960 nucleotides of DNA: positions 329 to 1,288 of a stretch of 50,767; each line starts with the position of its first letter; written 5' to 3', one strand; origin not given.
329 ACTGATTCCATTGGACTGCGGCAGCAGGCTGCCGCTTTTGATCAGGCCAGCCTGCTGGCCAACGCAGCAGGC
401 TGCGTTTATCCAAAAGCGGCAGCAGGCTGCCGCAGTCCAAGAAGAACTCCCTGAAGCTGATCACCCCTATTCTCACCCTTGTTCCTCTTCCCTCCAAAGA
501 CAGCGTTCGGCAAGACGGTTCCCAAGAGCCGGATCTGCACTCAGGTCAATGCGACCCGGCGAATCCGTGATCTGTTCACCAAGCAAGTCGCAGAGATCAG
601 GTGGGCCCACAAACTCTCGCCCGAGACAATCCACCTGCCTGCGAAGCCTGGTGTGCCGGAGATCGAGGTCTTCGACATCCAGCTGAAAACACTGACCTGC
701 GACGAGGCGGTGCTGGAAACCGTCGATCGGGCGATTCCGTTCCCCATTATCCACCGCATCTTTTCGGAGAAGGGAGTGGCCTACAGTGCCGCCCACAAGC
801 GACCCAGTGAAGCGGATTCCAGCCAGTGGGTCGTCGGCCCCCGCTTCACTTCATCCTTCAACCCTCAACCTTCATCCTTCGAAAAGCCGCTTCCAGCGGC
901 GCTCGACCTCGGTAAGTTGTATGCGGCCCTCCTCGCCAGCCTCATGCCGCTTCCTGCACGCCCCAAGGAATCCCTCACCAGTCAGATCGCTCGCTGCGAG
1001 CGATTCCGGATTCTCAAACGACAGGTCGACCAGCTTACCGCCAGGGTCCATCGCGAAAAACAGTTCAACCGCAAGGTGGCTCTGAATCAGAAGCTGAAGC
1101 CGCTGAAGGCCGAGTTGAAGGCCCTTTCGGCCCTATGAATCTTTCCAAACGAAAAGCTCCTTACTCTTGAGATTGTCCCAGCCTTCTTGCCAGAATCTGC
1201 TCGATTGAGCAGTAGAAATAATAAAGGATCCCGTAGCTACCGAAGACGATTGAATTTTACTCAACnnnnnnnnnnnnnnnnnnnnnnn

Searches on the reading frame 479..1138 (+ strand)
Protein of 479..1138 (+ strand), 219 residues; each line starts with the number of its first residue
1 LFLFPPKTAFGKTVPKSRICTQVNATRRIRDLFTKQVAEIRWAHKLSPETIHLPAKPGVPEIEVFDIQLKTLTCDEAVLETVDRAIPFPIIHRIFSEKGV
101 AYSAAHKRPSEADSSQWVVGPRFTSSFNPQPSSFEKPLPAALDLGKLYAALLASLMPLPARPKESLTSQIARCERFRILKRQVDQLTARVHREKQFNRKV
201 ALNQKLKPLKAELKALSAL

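Call 3: search_protein_families(library=pfam, proteins=[window:479-1138:+], max_evalue=0.01)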
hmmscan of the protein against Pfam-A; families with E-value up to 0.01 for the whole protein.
window:479-1138:+ (219 aa): 1 family
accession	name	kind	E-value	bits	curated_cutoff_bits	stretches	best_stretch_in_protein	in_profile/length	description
PF14335.11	DUF4391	-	3.6e-49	168.2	29.9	1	4-213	3-232/232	Domain of unknown function (DUF4391)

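Call 4: search_protein_families(library=padloc, proteins=[window:479-1138:+], max_evalue=0.01)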
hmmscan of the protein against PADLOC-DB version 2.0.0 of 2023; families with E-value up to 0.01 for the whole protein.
window:479-1138:+ (219 aa): 0 families

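Call 5: search_protein_families(library=ncbifam, proteins=[window:479-1138:+], max_evalue=0.01)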
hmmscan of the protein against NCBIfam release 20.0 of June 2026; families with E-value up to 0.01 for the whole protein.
window:479-1138:+ (219 aa): 0 families
